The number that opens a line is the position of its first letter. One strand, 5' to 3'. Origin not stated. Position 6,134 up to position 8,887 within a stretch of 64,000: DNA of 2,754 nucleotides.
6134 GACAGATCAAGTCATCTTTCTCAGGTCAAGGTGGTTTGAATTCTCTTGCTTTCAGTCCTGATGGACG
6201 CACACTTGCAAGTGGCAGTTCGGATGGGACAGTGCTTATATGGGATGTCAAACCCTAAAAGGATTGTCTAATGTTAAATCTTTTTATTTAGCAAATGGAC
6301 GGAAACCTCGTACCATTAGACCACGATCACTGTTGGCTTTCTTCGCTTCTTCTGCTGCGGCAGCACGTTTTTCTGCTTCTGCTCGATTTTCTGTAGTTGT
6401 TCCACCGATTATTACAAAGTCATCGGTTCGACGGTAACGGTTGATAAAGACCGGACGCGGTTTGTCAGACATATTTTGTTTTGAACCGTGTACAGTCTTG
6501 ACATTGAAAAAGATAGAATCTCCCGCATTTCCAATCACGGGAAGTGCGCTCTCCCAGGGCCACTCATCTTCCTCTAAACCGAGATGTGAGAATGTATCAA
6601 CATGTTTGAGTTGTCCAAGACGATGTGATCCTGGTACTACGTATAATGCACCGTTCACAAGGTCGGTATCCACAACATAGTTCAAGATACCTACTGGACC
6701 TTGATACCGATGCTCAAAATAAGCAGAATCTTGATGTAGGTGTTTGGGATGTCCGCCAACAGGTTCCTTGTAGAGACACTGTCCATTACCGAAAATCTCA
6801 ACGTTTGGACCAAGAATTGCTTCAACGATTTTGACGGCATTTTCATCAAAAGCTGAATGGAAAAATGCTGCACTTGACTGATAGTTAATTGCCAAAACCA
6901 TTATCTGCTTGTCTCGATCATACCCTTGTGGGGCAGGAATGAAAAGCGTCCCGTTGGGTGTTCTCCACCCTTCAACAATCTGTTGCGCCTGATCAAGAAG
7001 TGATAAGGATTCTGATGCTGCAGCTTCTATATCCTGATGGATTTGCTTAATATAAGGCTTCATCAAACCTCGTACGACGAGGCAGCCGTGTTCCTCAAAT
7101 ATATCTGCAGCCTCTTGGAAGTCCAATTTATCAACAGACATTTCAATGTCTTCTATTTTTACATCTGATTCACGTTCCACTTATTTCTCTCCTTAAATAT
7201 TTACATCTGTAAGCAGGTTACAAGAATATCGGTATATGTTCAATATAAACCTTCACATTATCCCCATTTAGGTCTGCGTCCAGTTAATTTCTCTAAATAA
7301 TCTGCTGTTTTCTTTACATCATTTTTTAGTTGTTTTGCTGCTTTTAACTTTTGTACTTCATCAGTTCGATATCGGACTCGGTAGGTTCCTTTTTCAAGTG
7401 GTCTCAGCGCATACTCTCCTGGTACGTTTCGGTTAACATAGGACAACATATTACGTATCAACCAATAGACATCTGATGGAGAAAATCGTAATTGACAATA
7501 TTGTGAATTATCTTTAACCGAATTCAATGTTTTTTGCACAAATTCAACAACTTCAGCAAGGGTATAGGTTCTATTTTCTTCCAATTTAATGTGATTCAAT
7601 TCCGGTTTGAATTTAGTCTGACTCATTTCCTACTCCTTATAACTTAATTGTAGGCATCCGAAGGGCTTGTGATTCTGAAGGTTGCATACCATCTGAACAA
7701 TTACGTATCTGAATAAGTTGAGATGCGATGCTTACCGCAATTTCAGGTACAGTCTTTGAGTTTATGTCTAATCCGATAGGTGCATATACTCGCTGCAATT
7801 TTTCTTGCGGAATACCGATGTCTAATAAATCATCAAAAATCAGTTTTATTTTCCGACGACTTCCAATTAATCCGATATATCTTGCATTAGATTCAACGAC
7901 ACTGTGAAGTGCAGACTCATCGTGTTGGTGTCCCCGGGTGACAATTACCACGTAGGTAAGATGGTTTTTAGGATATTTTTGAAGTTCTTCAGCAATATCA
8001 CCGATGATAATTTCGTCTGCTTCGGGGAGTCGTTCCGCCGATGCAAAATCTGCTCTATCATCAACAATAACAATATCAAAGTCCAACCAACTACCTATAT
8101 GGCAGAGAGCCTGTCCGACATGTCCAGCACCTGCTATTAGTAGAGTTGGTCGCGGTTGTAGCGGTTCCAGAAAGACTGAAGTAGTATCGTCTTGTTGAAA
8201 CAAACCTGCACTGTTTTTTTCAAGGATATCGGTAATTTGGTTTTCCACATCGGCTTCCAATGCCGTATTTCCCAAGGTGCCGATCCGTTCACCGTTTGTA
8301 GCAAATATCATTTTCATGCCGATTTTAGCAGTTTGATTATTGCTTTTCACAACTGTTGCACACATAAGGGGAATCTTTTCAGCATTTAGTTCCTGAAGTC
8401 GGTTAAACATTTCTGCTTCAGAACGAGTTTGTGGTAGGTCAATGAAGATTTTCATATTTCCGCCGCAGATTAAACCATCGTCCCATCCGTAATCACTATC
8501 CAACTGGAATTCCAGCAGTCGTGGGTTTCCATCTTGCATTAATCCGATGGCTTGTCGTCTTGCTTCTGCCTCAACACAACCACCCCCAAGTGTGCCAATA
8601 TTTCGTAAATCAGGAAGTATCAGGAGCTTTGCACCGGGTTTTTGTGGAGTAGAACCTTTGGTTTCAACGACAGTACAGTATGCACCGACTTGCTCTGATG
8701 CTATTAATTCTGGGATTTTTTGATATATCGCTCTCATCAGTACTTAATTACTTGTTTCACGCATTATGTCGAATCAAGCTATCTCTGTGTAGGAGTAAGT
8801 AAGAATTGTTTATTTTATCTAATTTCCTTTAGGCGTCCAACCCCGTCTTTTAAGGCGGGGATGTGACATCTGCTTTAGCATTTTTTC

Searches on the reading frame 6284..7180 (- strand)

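Call 3: search_protein_families(library=pfam, proteins=[window:6284-7180:-], max_evalue=0.1)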
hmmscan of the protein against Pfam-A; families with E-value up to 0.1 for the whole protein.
window:6284-7180:- (298 aa): 2 families
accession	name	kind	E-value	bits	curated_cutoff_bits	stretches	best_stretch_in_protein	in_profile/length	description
PF05721.19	PhyH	-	9.2e-25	88.6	22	1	28-243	1-212/213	Phytanoyl-CoA dioxygenase (PhyH)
PF14552.11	Tautomerase_2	-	0.058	13.9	28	0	249-284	23-58/82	Tautomerase enzyme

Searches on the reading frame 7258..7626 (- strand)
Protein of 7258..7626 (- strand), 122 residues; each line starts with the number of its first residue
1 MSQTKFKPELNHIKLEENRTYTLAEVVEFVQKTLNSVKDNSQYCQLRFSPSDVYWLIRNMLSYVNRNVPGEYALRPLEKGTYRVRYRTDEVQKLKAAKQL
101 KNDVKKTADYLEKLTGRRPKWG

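Call 3: search_protein_families(library=pfam, proteins=[window:7258-7626:-], max_evalue=0.1)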
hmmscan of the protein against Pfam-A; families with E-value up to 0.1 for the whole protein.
window:7258-7626:- (122 aa): 2 families
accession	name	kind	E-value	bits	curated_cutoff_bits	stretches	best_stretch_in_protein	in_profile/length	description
PF13411.12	MerR_1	-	0.026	15.1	21.6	0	71-104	23-55/69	MerR HTH family regulatory protein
PF22222.1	Cpf1_PI-like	-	0.04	15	27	0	12-66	35-88/91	CRISPR-associated endonuclease Cpf1 PI domain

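Call 4: search_protein_families(library=ncbifam, proteins=[window:7258-7626:-], max_evalue=0.1)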
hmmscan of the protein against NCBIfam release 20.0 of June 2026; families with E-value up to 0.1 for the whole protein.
window:7258-7626:- (122 aa): 0 families

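Call 5: search_protein_families(library=padloc, proteins=[window:7258-7626:-], max_evalue=0.1)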
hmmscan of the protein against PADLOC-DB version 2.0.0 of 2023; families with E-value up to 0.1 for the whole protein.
window:7258-7626:- (122 aa): 1 family
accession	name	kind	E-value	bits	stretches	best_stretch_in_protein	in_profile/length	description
PDLC03335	MTase_II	-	0.019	11.6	1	9-96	65-156/607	Type II methyltransferase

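Call 25: search_protein_families(library=phrogs, proteins=[window:7258-7626:-], max_evalue=0.01)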
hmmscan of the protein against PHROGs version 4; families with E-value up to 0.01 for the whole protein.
window:7258-7626:- (122 aa): 0 families

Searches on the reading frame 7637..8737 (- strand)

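Call 3: search_protein_families(library=pfam, proteins=[window:7637-8737:-], max_evalue=0.1)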
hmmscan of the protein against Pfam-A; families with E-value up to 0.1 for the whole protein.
window:7637-8737:- (366 aa): 4 families
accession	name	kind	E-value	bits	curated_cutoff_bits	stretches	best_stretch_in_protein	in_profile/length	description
PF13478.12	XdhC_C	-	1.7e-41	142.1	29.7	1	199-341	1-125/125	XdhC Rossmann domain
PF02625.21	XdhC_CoxI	-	3.7e-30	104.1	24.3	2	12-77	2-67/68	XdhC and CoxI family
PF02826.25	2-Hacid_dh_C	-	0.051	13.4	25.1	0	198-230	38-70/178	D-isomer specific 2-hydroxyacid dehydrogenase, NAD binding domain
PF02254.24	TrkA_N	-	0.067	13.9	23.8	0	200-270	2-73/116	TrkA-N domain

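Call 4: search_protein_families(library=ncbifam, proteins=[window:7637-8737:-], max_evalue=0.1)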
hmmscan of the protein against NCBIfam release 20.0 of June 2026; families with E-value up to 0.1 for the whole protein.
window:7637-8737:- (366 aa): 3 families
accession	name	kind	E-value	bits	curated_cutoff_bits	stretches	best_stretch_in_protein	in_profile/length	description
NF045664.1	XdhC_rel_AOR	equivalog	2.4e-88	296.7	350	1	4-345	1-344/346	XdhC family aldehyde oxidoreductase maturation factor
TIGR02964.1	xanthine_xdhC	equivalog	2.7e-37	128.6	161.6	1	21-342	3-246/246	xanthine dehydrogenase accessory protein XdhC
NF041293.1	G6PDh_Azf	equivalog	0.087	12.2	400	0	197-284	4-91/252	NAD-dependent glucose-6-phosphate dehydrogenase Azf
